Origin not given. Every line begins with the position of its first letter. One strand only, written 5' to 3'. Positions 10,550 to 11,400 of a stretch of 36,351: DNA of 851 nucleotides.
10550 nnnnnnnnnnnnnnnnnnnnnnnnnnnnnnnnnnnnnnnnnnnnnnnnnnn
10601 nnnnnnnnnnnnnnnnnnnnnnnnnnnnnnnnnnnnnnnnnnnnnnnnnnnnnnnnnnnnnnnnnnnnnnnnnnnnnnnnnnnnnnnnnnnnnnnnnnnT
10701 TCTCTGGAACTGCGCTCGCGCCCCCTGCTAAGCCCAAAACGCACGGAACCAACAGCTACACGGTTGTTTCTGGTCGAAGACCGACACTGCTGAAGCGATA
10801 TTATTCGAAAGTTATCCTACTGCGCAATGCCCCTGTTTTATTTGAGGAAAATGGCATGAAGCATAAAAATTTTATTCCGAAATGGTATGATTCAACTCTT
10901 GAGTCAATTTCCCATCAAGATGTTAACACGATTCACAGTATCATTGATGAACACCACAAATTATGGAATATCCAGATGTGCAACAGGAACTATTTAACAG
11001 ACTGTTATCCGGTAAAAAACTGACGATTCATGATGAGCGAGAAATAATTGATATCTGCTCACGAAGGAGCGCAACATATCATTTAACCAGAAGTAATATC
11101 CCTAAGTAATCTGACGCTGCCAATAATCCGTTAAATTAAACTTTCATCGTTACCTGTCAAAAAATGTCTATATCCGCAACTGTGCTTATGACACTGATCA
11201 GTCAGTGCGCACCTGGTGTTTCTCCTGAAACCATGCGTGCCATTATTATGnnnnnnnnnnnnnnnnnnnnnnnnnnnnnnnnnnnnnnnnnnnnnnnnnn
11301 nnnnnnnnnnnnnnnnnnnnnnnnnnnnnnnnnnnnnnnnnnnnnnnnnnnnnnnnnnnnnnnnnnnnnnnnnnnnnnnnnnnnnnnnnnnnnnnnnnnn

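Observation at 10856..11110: Two overlapping short ORFs upstream of virB1 that read as one gene with a frameshift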

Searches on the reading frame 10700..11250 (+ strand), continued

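Call 57: predict_structure(alignment_id=A5)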
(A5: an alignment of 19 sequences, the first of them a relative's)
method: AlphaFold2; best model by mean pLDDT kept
length: 163 residues; sequences in the alignment: 19
mean_pLDDT: 77.0   pTM: 0.58
mean pLDDT of the five models: 77.0, 73.9, 70.9, 68.0, 66.2
residues with pLDDT >= 90: 1; 70-90: 134; 50-70: 27; < 50: 1
segments of 3 or more residues with pLDDT < 50: none
pLDDT, mean of each block of 10 residues (from residue 1): 65 75 77 80 78 75 70 79 74 59 82 87 87 83 88 78 60
secondary structure, 60 per line:
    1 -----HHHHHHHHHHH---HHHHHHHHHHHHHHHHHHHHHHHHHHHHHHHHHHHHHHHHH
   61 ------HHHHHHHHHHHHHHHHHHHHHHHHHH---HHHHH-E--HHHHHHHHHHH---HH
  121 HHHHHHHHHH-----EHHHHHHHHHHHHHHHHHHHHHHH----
elements in order: H6-16 H20-60 H67-92 H96-100 H105-115 H119-130 H137-159

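Call 60: fold_search(model_id=the predicted structure, library=pdb)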
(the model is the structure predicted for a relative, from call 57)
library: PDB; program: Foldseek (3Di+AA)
matches with E <= 10: 19; with E <= 0.001: 0
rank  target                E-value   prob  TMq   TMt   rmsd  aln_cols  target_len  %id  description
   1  7uni_A                3.4e+00  0.06  0.16  0.11  16.0       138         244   12  De novo designed chlorophyll dimer protein with Zn pheophorbide a methyl ester, SP2-ZnPPaM (released 2023-04-19)
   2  9cu8_A                4.2e+00  0.04  0.15  0.22  17.2       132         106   13  Crystal Structure of TNFR2 TNFR2_mb1 Complex (released 2024-12-04)
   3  3bma_B                5.3e+00  0.09  0.17  0.08   5.7        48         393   19  Crystal structure of D-alanyl-lipoteichoic acid synthetase from Streptococcus pneumoniae R6 (released 2007-12-25)
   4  3bma_D                5.6e+00  0.09  0.17  0.08   5.7        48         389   19  Crystal structure of D-alanyl-lipoteichoic acid synthetase from Streptococcus pneumoniae R6 (released 2007-12-25)
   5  3bma_C                5.9e+00  0.13  0.21  0.10   5.7        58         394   16  Crystal structure of D-alanyl-lipoteichoic acid synthetase from Streptococcus pneumoniae R6 (released 2007-12-25)
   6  3j96_M                6.6e+00  0.03  0.21  0.26  28.9       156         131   12  Structure of 20S supercomplex determined by single particle cryoelectron microscopy (State I) (released 2015-01-28)
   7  5j0l_D                7.0e+00  0.03  0.18  0.22  19.6       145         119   12  De novo design of protein homo-oligomers with modular hydrogen bond network-mediated specificity (released 2016-07-06)
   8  9olf_OX               7.0e+00  0.03  0.22  0.14  22.3       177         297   11  Membrane-associated human mitoribosome in complex with TACO1 (released 2026-02-18)
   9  8e4g_a                7.4e+00  0.05  0.23  0.28  14.0       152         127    9  Remodeling of the bacteriophage T7 during initial infection (released 2023-09-27)
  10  4pw8_A                7.4e+00  0.04  0.19  0.12  14.9       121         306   14  Human tryptophan 2,3-dioxygenase (released 2014-08-06)
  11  6z0c_A                7.9e+00  0.06  0.28  0.25  20.3       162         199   15  Structure of in silico modelled artificial Maquette-3 protein (released 2021-03-17)
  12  6s33_A                7.9e+00  0.05  0.23  0.25  20.5       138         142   11  Ligand binding domain of the P. putida receptor PcaY_PP in complex with Protocatechuate (released 2020-10-21)
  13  8ek4_B                8.3e+00  0.02  0.13  0.16  23.9       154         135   16  De novo designed ice-binding proteins from twist-constrained helices (released 2023-07-12)
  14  6z0c_C                8.8e+00  0.06  0.26  0.23   9.5       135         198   17  Structure of in silico modelled artificial Maquette-3 protein (released 2021-03-17)
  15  3bma_A                8.8e+00  0.06  0.16  0.08   5.7        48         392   19  Crystal structure of D-alanyl-lipoteichoic acid synthetase from Streptococcus pneumoniae R6 (released 2007-12-25)
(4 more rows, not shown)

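Call 61: search_dna_similar(query=P0013, collection=plasmids, mode=protein, max_rows=60, rows=spread, max_evalue=1e-8)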
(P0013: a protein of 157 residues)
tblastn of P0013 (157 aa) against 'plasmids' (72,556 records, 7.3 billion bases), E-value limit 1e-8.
Records with a match: 2546; places in all: 2911; records where one place covers at least 80% of the query: 2480.
Best place of each record, by identity: 95-99% 341; 90-95% 240; 80-90% 22; 60-80% 642; <60% 1301.
By first word of the organism name: Escherichia 1747; Salmonella 482; Klebsiella 157; Shigella 141; Enterobacter 10; Citrobacter 7; uncultured 1; Apirhabdus 1.
By predicted mobility (MOB-suite, as given by PLSDB): conjugative 2453; mobilizable 67; non-mobilizable 26.
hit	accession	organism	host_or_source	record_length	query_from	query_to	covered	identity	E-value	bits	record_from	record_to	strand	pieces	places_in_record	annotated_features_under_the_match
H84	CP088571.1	Escherichia coli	Homo sapiens,blood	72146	1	157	100%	96.8%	4e-86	281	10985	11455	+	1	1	hypothetical protein | traR: conjugal transfer protein TraR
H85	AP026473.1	Escherichia coli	whole organism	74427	1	157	100%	96.8%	8e-86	280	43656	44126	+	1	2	yfiA_3: hypothetical protein | yfiA_2: hypothetical protein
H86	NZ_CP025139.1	Escherichia coli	Homo sapiens,urine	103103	1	157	100%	96.8%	8e-86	280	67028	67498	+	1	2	hypothetical protein (x2)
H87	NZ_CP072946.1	Enterobacter sp. MGH 7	wound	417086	1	157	100%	96.8%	8e-86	280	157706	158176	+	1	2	hypothetical protein (x2)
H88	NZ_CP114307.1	Klebsiella oxytoca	Homo sapiens,urine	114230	1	157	100%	96.2%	3e-85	279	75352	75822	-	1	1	hypothetical protein | traR: conjugal transfer protein TraR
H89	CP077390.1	Escherichia coli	-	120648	1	157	100%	96.2%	3e-85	279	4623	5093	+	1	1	hypothetical protein | traR: conjugal transfer protein TraR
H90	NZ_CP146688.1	Escherichia coli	Homo sapiens,cell culture,Colon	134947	1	157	100%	96.2%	3e-85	279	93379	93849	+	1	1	hypothetical protein | traR: conjugal transfer protein TraR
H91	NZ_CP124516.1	Escherichia coli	wastewater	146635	1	157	100%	96.2%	3e-85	279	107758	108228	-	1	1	hypothetical protein | traR: conjugal transfer protein TraR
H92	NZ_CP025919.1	Escherichia coli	Homo sapiens,stool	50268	1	157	100%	94.3%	2e-83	273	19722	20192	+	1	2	hypothetical protein (x2)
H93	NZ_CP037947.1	Escherichia coli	Homo sapiens,human,stool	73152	1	157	100%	93.0%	1e-82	271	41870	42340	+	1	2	hypothetical protein (x2)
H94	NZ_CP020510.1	Escherichia coli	Homo sapiens,abdominal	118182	1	157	100%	92.4%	6e-82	269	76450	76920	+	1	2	hypothetical protein (x2)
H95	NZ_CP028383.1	Escherichia coli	Bos taurus,feces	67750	1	157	100%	91.7%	9e-81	266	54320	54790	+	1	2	hypothetical protein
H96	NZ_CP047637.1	Klebsiella pneumoniae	cell culture,blood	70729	1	155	99%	92.3%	8e-80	263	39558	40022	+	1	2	hypothetical protein (x2)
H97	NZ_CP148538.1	Escherichia coli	Cat,single cell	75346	1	157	100%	90.4%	2e-78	259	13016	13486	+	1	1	hypothetical protein | traR: conjugal transfer protein TraR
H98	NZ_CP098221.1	Escherichia coli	Canis lupus familiaris,Rectal swab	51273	1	157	100%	73.4%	8e-63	214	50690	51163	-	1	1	hypothetical protein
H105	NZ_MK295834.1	Escherichia coli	Homo sapiens,blood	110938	1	157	100%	73.4%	1e-62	214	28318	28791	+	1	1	hypothetical protein | traR: conjugal transfer protein TraR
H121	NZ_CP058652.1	Escherichia coli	Pure Culture,Sewage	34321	1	152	97%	41.2%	9e-22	97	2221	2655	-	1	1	hypothetical protein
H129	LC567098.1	Escherichia coli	-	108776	1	157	100%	38.0%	1e-16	83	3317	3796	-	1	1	yafA: hypothetical protein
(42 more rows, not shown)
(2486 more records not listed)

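Call 62: get_annotated_region(hit=H129, flank=3300)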
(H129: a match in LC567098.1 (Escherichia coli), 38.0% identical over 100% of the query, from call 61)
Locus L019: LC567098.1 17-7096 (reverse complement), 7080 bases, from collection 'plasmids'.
description: Escherichia coli S365 plasmid pCH365 DNA, complete sequence
organism: Escherichia coli (NCBI taxid 562)
taxonomy: Bacteria; Pseudomonadota; Gammaproteobacteria; Enterobacterales; Enterobacteriaceae; Escherichia; Escherichia coli
host: -; source: -; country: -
typing (MOB-suite, as given by PLSDB): conjugative; replicon IncI-gamma/K1; relaxase MOBP; mating-pair formation MPF_I
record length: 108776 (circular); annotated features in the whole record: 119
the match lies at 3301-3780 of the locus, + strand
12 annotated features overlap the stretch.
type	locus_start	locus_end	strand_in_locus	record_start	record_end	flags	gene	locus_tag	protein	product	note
CDS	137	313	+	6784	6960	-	-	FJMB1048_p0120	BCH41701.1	hypothetical protein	-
CDS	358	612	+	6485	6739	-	ydfA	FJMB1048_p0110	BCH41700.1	hypothetical protein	-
CDS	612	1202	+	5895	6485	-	ydeA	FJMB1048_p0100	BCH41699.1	hypothetical protein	-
CDS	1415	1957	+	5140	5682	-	-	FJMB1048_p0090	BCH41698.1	hypothetical protein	-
CDS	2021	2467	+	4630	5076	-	-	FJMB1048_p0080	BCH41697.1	hypothetical protein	-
CDS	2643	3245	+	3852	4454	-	yafB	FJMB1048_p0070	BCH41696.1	FinO bacterial conjugation repressor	-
CDS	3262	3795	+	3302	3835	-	yafA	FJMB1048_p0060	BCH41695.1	hypothetical protein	-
CDS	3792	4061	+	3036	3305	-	-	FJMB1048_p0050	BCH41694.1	hypothetical protein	-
CDS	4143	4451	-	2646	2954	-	-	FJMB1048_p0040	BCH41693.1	hypothetical protein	-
CDS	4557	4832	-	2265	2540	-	-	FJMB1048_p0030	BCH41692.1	plasmid stabilization protein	-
CDS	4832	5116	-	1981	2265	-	-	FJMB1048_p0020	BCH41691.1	CopG family transcriptional regulator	-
CDS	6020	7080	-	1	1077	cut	repZ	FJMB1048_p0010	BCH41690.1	replication initiation protein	-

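Call 63: get_annotated_region(hit=H121, flank=2200)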
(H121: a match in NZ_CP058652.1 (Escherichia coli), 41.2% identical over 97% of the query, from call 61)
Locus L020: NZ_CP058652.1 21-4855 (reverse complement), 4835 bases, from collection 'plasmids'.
description: Escherichia coli strain WCHEC035123 plasmid pCMY42_035123, complete sequence
organism: Escherichia coli (NCBI taxid 562)
taxonomy: Bacteria; Pseudomonadota; Gammaproteobacteria; Enterobacterales; Enterobacteriaceae; Escherichia; Escherichia coli
host: -; source: Pure Culture,Sewage; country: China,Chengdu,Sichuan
typing (MOB-suite, as given by PLSDB): conjugative; replicon IncI-gamma/K1; relaxase MOBP; mating-pair formation MPF_I
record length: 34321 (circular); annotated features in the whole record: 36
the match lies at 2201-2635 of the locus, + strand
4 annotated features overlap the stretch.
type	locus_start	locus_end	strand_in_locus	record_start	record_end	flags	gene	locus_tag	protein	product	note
CDS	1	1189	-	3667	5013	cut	yagA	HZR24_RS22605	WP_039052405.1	protein YagA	-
CDS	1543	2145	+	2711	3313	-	-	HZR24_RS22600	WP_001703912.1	ProQ/FINO family protein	-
CDS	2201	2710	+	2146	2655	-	-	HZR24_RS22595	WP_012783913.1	hypothetical protein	-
CDS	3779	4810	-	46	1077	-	repA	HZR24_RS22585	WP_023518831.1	plasmid replication initiator RepA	-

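Call 70: find_encoding_contigs(protein=P0011, flank=600, max_places=2)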
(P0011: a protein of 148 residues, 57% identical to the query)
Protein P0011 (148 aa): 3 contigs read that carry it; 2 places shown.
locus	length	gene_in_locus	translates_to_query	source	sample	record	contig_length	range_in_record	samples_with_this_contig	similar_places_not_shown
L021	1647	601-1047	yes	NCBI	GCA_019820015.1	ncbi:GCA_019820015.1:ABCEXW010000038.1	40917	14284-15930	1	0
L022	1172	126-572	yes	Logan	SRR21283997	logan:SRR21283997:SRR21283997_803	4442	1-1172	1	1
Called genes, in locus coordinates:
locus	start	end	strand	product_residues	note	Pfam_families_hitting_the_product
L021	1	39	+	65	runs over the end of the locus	-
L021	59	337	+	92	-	-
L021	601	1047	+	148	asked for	-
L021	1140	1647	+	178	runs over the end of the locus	PF01464:SLT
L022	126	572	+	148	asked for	-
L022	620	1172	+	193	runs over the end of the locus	PF01464:SLT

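Call 79: find_homologous_proteins(query=A5, max_evalue=0.001)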
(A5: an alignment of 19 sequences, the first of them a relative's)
Query A5 (19 sequences) (163 aa, profile of the alignment): 44 proteins with E <= 0.001 among 4006 candidates.
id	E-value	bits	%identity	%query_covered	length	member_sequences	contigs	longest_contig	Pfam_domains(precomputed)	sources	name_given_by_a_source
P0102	1.3e-52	196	37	75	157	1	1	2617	-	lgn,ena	-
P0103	4.5e-50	188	31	75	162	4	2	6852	-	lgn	-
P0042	1.7e-42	163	29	77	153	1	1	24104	-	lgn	-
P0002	4.8e-40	155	83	100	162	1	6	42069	-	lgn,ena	-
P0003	4.8e-40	155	83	100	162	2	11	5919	-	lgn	-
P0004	1.4e-39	154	83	100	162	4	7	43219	-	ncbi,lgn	-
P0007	1.9e-39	153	67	92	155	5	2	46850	-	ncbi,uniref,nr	ncbi:hypothetical protein GQM22_22720 [Escherichia coli]|uniref:hypothetical protein n=1 Tax=Escheri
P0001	5.1e-39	152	100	100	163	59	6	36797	-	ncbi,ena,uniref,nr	ncbi:hypothetical protein DTZ28_19325 [Escherichia coli]|uniref:Uncharacterized protein n=1 Tax=Esch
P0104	5.7e-39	152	31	72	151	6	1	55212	-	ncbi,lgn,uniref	ncbi:hypothetical protein [Escherichia coli]|uniref:hypothetical protein n=1 Tax=Escherichia coli Ta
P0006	9.8e-39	151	66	94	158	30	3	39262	-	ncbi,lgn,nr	ncbi:hypothetical protein F1Z61_004058 [Escherichia coli]|nr:hypothetical protein [Escherichia coli]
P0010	1.6e-38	150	59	90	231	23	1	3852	-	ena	-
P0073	1.9e-38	150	30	28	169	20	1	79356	-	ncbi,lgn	ncbi:hypothetical protein V9M40_004178 [Salmonella enterica subsp. enterica serovar Newport]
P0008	2.3e-38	150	65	90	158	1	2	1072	-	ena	-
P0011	6.0e-38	148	57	90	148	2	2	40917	-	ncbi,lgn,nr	ncbi:hypothetical protein K7Q45_003835 [Escherichia coli]|nr:hypothetical protein [Escherichia coli]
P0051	3.1e-37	146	31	72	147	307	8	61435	-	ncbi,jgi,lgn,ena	ncbi:hypothetical protein ACVD2R_22760 [Escherichia coli]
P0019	2.7e-19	88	57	33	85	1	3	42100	-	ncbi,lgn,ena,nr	ncbi:hypothetical protein HIT06_004260 [Escherichia coli]|nr:hypothetical protein [Escherichia coli]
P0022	4.5e-12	64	70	49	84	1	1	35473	-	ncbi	-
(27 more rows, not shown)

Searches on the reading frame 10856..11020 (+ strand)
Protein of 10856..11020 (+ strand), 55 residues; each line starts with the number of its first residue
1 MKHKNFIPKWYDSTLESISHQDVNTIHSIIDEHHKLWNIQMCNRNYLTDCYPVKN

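Call 67: list_cluster_members(proteins=[window:10856-11020:+, window:10963-11106:+, P0022, P0019, P0001])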
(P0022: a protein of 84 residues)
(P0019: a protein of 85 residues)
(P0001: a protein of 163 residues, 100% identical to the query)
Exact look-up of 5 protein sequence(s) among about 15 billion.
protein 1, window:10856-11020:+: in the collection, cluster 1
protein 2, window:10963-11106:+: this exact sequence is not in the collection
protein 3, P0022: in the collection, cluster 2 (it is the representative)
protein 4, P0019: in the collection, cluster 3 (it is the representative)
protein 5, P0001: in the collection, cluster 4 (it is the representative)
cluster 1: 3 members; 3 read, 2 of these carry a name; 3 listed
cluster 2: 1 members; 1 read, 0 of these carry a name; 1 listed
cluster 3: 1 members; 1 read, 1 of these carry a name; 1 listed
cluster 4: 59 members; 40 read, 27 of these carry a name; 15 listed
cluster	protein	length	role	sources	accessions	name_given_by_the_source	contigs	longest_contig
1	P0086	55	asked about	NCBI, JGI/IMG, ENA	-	hypothetical protein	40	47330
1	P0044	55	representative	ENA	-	-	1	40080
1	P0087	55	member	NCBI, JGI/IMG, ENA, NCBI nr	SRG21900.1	Uncharacterised protein [Shigella flexneri 2a] | hypothetical protein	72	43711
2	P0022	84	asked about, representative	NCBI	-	-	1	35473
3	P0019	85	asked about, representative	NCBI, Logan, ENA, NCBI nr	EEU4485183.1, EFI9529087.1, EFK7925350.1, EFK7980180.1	hypothetical protein HIT06_004260 [Escherichia coli] | hypothetical protein [Escherichia coli]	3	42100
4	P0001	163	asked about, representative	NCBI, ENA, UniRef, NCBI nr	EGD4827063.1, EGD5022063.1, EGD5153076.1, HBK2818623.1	hypothetical protein DTZ28_19325 [Escherichia coli] | Uncharacterized protein n=1 Tax=Escherichia coli TaxID=562 RepID=A0A2P9EL97_ECOLX | hypothetical protein [Escherichia coli]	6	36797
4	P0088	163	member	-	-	hypothetical protein ACY3KV_000942 [Shigella sonnei] | hypothetical protein | hypothetical protein n=1 Tax=Enterobacteriaceae TaxID=543 RepID=UPI000C79F6C8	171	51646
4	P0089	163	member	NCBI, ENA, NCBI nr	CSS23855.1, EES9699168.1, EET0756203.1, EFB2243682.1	hypothetical protein WJT68_003730 [Escherichia coli] | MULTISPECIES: hypothetical protein [Enterobacteriaceae]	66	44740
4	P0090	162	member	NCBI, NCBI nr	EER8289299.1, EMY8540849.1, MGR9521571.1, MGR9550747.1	hypothetical protein ABCT68_004651 [Escherichia coli] | hypothetical protein [Escherichia coli]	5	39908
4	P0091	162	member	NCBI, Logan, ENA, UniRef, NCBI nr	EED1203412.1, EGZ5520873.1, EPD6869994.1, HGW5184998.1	hypothetical protein ED842_RS21645 [Escherichia coli] | hypothetical protein n=1 Tax=Escherichia coli TaxID=562 RepID=UPI000FBFC2E4 | hypothetical protein [Escherichia coli]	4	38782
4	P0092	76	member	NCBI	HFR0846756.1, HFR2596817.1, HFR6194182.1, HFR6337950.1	TPA: hypothetical protein ACHU94_003721, partial [Shigella sonnei]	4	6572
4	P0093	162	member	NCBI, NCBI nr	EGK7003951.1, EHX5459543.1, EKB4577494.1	hypothetical protein IO832_001204 [Shigella sonnei] | hypothetical protein [Shigella sonnei]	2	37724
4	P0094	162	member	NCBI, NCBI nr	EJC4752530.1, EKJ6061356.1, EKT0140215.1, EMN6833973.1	hypothetical protein WB651_001972 [Escherichia coli] | hypothetical protein [Shigella sonnei]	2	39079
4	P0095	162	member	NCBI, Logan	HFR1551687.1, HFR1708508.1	TPA: hypothetical protein ACHUS3_001282 [Shigella sonnei]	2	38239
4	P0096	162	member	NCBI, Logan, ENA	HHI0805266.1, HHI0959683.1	TPA: hypothetical protein ACP4R0_004859 [Escherichia coli]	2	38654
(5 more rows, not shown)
